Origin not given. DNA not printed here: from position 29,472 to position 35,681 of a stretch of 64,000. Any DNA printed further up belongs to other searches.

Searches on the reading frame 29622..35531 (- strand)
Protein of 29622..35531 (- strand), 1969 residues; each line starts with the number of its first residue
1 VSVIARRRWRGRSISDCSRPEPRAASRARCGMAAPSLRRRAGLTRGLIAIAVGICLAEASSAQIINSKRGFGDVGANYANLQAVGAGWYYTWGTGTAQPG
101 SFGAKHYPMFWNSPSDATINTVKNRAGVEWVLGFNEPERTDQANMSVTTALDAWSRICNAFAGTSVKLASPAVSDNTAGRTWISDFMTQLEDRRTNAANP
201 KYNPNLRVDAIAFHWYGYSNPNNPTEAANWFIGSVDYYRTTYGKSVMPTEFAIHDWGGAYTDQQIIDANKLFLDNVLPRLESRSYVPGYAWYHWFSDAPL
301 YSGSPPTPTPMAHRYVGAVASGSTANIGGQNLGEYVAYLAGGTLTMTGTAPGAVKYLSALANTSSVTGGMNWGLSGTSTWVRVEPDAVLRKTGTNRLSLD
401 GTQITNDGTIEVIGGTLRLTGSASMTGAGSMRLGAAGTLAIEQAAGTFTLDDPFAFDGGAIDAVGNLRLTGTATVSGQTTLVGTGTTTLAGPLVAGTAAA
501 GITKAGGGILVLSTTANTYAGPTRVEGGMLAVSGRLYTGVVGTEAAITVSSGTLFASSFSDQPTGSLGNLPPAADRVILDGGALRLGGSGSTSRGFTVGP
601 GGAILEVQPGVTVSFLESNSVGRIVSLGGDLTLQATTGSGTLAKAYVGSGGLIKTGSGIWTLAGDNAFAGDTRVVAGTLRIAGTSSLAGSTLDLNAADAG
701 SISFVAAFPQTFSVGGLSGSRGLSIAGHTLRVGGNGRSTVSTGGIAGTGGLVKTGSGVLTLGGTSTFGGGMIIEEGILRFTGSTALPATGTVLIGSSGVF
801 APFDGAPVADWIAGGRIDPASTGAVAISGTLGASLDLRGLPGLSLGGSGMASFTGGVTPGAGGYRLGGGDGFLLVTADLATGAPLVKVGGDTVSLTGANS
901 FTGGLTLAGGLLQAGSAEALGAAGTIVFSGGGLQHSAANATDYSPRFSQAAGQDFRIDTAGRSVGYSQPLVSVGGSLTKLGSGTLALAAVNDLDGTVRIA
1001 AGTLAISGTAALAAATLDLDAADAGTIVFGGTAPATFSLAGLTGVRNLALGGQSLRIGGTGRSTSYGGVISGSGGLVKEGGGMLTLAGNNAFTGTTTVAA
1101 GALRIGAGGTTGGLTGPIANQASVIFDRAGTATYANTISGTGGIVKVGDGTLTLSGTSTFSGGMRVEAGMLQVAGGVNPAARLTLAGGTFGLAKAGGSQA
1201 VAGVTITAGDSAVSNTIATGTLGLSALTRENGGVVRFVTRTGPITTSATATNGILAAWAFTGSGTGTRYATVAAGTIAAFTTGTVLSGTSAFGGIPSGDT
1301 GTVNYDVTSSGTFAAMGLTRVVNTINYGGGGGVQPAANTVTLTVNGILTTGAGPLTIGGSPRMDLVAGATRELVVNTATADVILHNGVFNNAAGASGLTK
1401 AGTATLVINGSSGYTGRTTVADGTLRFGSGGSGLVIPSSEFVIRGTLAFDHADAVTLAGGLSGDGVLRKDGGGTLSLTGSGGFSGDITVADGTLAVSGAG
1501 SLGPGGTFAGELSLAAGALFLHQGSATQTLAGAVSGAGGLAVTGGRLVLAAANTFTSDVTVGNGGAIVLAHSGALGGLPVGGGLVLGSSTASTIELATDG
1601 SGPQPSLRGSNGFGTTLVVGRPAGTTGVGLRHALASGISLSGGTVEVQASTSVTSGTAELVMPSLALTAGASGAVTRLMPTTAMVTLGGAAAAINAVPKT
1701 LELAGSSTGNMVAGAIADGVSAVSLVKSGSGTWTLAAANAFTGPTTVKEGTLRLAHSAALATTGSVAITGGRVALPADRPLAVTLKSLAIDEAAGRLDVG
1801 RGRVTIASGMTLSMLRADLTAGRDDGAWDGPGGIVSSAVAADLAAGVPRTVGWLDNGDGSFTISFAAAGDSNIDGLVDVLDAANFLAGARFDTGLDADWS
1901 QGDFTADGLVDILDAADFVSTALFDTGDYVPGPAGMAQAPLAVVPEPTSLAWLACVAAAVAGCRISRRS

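Call 11: search_protein_families(library=ncbifam, proteins=[window:29622-35531:-])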
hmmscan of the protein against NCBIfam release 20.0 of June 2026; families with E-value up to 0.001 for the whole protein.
window:29622-35531:- (1969 aa): 3 families
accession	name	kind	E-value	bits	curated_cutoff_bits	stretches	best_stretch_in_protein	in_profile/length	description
TIGR02601.1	autotrns_rpt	repeat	9.8e-69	226.5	19.85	10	1724-1754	1-31/32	beta strand repeat protein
NF011847.1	PRK15319.1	equivalog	4.8e-16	57.2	2249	1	1066-1237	943-1106/2050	fibronectin-binding autotransporter adhesin ShdA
NF033865.1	fusolisin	equivalog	6.7e-10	37.7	999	1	1131-1251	445-558/1006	fusolisin family autotransporter serine protease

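Call 12: search_protein_families(library=pfam, proteins=[window:29622-35531:-])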
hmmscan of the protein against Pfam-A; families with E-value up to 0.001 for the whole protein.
window:29622-35531:- (1969 aa): 2 families
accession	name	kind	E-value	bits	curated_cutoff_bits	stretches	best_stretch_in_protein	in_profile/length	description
PF12951.13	PATR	-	1.8e-60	201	27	10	1725-1754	1-30/30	Passenger-associated-transport-repeat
PF11790.14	Glyco_hydro_cc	-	6.8e-35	121.2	21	1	84-293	18-209/237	Glycosyl hydrolase catalytic core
